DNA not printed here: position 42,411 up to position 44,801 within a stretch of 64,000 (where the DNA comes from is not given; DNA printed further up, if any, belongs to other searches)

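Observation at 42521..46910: A ~435-bp near-identical inverted duplication fuses the acyl-CoA-synthetase 3' end onto CPSF73 and brackets a 4.4-kb two-gene unit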

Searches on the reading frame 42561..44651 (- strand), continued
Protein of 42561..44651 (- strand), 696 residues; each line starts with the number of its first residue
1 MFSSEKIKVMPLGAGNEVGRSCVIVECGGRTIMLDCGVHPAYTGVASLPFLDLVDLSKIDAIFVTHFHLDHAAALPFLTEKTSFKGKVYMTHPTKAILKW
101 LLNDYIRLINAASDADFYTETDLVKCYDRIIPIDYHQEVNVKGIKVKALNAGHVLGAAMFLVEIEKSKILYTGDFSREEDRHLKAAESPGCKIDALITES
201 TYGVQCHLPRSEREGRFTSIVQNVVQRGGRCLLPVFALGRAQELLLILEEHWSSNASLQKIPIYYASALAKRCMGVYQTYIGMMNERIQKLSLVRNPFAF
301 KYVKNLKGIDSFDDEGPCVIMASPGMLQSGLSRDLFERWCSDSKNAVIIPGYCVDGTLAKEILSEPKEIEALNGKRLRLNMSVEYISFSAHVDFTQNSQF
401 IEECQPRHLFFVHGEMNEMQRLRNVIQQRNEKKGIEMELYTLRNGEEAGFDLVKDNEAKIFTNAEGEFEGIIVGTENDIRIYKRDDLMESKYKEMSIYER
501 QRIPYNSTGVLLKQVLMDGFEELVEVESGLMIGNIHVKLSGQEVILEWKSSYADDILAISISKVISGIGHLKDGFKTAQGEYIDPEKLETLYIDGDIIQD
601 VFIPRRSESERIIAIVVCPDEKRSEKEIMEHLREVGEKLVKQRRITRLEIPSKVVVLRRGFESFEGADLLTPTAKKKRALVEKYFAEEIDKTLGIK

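Call 30: find_encoding_contigs(protein=P0246, flank=8000, max_places=4)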
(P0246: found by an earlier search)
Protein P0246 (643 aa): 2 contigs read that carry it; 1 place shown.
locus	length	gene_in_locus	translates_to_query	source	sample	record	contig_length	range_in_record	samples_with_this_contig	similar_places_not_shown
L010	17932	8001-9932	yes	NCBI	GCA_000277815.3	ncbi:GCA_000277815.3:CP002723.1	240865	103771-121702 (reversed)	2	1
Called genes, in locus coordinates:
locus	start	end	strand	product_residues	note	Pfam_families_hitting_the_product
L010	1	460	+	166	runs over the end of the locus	PF13207:AAA_17, PF13238:AAA_18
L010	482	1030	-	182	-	-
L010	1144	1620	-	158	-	PF00179:UQ_con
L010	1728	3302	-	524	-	PF03847:TFIID_20kDa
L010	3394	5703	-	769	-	PF00317:Ribonuc_red_lgN, PF02867:Ribonuc_red_lgC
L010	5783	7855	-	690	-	PF00501:AMP-binding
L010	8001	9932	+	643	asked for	PF00753:Lactamase_B, PF23023:Anti-Pycsar_Apyc1, PF12706:Lactamase_B_2, PF16661:Lactamase_B_6, PF10996:Beta-Casp, PF07521:RMMBL, PF11718:CPSF73-100_C (weak)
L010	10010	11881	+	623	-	PF00501:AMP-binding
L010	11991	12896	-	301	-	PF00566:RabGAP-TBC (weak)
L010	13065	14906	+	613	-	PF00890:FAD_binding_2 (faint), PF01266:DAO, PF16901:DAO_C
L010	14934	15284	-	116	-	-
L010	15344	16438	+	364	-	-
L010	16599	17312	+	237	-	PF03194:LUC7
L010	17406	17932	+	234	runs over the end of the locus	PF01778:Ribosomal_L28e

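Call 31: find_encoding_contigs(protein=P0245, flank=8000, max_places=4)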
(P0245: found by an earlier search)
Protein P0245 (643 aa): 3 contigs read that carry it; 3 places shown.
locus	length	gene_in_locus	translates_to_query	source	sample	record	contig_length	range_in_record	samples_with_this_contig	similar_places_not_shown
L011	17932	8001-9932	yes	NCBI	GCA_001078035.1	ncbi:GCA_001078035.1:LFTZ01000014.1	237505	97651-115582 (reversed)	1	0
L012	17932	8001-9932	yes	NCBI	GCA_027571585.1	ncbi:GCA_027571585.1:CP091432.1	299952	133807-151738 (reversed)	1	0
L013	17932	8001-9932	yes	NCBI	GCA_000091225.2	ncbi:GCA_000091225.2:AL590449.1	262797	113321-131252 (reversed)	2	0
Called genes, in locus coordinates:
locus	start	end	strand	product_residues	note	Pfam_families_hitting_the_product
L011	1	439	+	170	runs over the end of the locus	PF13207:AAA_17, PF13238:AAA_18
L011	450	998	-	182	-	-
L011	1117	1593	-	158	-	PF00179:UQ_con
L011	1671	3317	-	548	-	PF03847:TFIID_20kDa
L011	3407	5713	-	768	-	PF00317:Ribonuc_red_lgN, PF02867:Ribonuc_red_lgC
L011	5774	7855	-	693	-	PF00501:AMP-binding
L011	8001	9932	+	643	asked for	PF00753:Lactamase_B, PF23023:Anti-Pycsar_Apyc1, PF12706:Lactamase_B_2, PF16661:Lactamase_B_6, PF10996:Beta-Casp, PF07521:RMMBL, PF11718:CPSF73-100_C (weak)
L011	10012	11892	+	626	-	PF00501:AMP-binding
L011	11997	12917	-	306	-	PF00566:RabGAP-TBC (weak)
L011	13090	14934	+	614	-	PF00890:FAD_binding_2 (faint), PF01266:DAO, PF16901:DAO_C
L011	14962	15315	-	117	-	-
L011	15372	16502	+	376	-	-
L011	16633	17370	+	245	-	PF03194:LUC7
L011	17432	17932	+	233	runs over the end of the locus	PF01778:Ribosomal_L28e, PF04874:Mak16 (weak)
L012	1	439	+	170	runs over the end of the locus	PF13207:AAA_17, PF13238:AAA_18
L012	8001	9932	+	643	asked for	PF00753:Lactamase_B, PF23023:Anti-Pycsar_Apyc1, PF12706:Lactamase_B_2, PF16661:Lactamase_B_6, PF10996:Beta-Casp, PF07521:RMMBL, PF11718:CPSF73-100_C (weak)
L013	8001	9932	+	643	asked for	PF00753:Lactamase_B, PF23023:Anti-Pycsar_Apyc1, PF12706:Lactamase_B_2, PF16661:Lactamase_B_6, PF10996:Beta-Casp, PF07521:RMMBL, PF11718:CPSF73-100_C (weak)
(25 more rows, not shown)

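Call 32: find_encoding_contigs(protein=P0261, flank=8000, max_places=3)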
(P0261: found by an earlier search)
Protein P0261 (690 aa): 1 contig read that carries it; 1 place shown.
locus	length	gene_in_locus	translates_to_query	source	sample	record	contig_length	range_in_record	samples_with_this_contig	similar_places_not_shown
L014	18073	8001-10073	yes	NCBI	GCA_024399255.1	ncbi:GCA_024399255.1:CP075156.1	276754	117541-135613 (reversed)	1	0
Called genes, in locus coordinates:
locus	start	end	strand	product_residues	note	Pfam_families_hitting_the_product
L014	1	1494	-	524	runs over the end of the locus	PF03847:TFIID_20kDa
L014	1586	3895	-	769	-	PF00317:Ribonuc_red_lgN, PF02867:Ribonuc_red_lgC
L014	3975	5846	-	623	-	PF00501:AMP-binding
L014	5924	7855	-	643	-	PF00753:Lactamase_B, PF23023:Anti-Pycsar_Apyc1, PF12706:Lactamase_B_2, PF16661:Lactamase_B_6, PF10996:Beta-Casp, PF07521:RMMBL, PF11718:CPSF73-100_C (weak)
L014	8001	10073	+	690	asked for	PF00501:AMP-binding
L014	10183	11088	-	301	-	PF00566:RabGAP-TBC (weak)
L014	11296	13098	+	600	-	PF00890:FAD_binding_2 (faint), PF01266:DAO, PF16901:DAO_C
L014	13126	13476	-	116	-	-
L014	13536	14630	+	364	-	-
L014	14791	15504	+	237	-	PF03194:LUC7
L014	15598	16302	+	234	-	PF01778:Ribosomal_L28e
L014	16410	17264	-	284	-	PF01269:Fibrillarin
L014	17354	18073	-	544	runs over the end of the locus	PF03801:Ndc80_HEC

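Call 33: search_solved_structures(query=P0001, max_evalue=0.00001, show_alignments=0)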
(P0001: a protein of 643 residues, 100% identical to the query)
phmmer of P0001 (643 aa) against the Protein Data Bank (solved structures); distinct sequences matched with E-value up to 0.00001: 34.
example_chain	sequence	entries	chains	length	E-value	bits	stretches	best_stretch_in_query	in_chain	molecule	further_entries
6v4x_H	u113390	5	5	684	1.3e-181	608.5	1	4-570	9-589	Cleavage and polyadenylation specificity factor subunit 3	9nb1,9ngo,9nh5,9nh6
2i7t_A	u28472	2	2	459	3.6e-177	593.9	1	4-447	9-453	Cleavage and polyadenylation specificity factor 73 kDa subunit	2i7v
6m8q_A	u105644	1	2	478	4.2e-177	593.7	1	4-447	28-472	Cleavage and polyadenylation specificity factor subunit 3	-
8t1q_A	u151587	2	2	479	4.2e-177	593.7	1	4-447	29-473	Cleavage and polyadenylation specificity factor subunit 3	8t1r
6i1d_A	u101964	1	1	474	4.8e-149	501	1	7-441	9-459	Endoribonuclease YSH1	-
6q55_A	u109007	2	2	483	3.4e-133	448.6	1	5-428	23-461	Cleavage and Polyadenylation Specificity Factor 3 (CPSF3) | Cleavage and Polyadenylation Specificity Factor 3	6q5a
7sn8_K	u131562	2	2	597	5e-109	368.8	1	7-446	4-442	Integrator complex subunit 11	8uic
8r22_C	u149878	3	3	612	4.9e-107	362.3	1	6-429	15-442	Integrator complex subunit 11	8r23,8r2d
7pks_k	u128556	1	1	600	5.8e-107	362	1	6-429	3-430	Integrator complex subunit 11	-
7cun_K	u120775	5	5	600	5.8e-107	362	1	6-429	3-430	Integrator complex subunit 11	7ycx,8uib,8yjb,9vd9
7bfp_B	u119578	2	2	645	6.2e-107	361.9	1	6-429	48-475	Integrator complex subunit 11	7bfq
8rbz_k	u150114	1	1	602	1.2e-106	361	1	6-429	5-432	Integrator complex subunit 11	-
8rbx_k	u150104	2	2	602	1.2e-106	361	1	6-429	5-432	Integrator complex subunit 11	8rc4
8ba1_A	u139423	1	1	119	2.1e-59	204.9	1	450-566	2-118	Cleavage and polyadenylation specificity factor subunit 3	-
2xr1_A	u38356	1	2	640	2e-58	201.7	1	6-419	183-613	CLEAVAGE AND POLYADENYLATION SPECIFICITY FACTOR 100 KD SUBUNIT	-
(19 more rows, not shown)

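Call 34: find_encoding_contigs(protein=P0248, flank=8000, max_places=3)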
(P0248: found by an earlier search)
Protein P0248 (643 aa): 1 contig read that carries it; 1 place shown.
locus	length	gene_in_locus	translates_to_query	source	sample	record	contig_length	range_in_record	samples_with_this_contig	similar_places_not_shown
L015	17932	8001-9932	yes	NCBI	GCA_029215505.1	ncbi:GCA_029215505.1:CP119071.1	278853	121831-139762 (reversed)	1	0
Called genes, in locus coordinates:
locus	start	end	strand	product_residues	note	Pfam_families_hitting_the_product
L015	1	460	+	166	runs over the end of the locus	PF13207:AAA_17, PF13238:AAA_18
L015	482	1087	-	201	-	-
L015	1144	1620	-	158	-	PF00179:UQ_con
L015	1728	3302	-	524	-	PF03847:TFIID_20kDa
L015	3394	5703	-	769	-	PF00317:Ribonuc_red_lgN, PF02867:Ribonuc_red_lgC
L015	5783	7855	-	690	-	PF00501:AMP-binding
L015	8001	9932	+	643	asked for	PF00753:Lactamase_B, PF23023:Anti-Pycsar_Apyc1, PF12706:Lactamase_B_2, PF16661:Lactamase_B_6, PF10996:Beta-Casp, PF07521:RMMBL, PF11718:CPSF73-100_C (weak)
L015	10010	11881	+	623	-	PF00501:AMP-binding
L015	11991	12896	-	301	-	PF00566:RabGAP-TBC (weak)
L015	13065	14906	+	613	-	PF00890:FAD_binding_2 (faint), PF01266:DAO, PF16901:DAO_C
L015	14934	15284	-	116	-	-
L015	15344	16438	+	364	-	-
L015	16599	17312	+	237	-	PF03194:LUC7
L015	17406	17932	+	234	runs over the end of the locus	PF01778:Ribosomal_L28e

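Call 43: search_protein_families(library=pfam, proteins=[window:42561-44651:-, P0001, P0125], max_evalue=0.001)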
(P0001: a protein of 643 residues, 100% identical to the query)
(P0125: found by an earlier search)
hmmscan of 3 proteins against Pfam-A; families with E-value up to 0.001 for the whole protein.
window:42561-44651:- (696 aa): 8 families
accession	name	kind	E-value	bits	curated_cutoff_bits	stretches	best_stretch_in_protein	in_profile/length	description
PF10996.14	Beta-Casp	-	2.6e-32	112.3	27.7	1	241-362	1-120/120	Beta-Casp domain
PF16661.11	Lactamase_B_6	-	2.5e-22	79.7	27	1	24-199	1-189/193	Metallo-beta-lactamase superfamily domain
PF00753.33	Lactamase_B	-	5.3e-17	62.8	22.7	1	18-181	4-156/196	Metallo-beta-lactamase superfamily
PF12706.13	Lactamase_B_2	-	4.6e-11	43.1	27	1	30-182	1-150/200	Beta-lactamase superfamily domain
PF07521.17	RMMBL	-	3.1e-10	40.3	21.6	1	377-432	2-55/63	Zn-dependent metallo-hydrolase RNA specificity domain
PF17030.11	Beta_lactamase3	-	1.5e-07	31.4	33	1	57-184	59-186/214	Putative beta-lactamase-like family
PF11718.13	CPSF73-100_C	-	2.5e-07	31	24.5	1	469-570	4-113/215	Pre-mRNA 3'-end-processing endonuclease polyadenylation factor C-term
PF19583.5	ODP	-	0.00024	21.5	27.2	1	24-175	7-136/194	ODP family beta lactamase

P0001 (643 aa): 8 families
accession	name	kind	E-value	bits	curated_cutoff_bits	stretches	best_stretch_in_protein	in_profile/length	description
PF10996.14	Beta-Casp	-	2.3e-32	112.5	27.7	1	241-362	1-120/120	Beta-Casp domain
PF16661.11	Lactamase_B_6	-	2e-22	79.9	27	1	24-199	1-189/193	Metallo-beta-lactamase superfamily domain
PF00753.33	Lactamase_B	-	4.7e-17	63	22.7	1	18-181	4-156/196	Metallo-beta-lactamase superfamily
PF12706.13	Lactamase_B_2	-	4e-11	43.3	27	1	30-182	1-150/200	Beta-lactamase superfamily domain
PF07521.17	RMMBL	-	2.7e-10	40.5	21.6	1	377-432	2-55/63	Zn-dependent metallo-hydrolase RNA specificity domain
PF11718.13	CPSF73-100_C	-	3.7e-09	36.9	24.5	1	469-580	4-123/215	Pre-mRNA 3'-end-processing endonuclease polyadenylation factor C-term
PF17030.11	Beta_lactamase3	-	1.4e-07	31.6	33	1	57-184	59-186/214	Putative beta-lactamase-like family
PF19583.5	ODP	-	0.0002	21.8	27.2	1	24-175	7-136/194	ODP family beta lactamase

P0125 (623 aa): 1 family
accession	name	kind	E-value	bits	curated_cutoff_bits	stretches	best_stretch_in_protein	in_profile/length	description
PF00501.34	AMP-binding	-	3.9e-69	233.7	29.9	1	54-461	17-384/384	AMP-binding enzyme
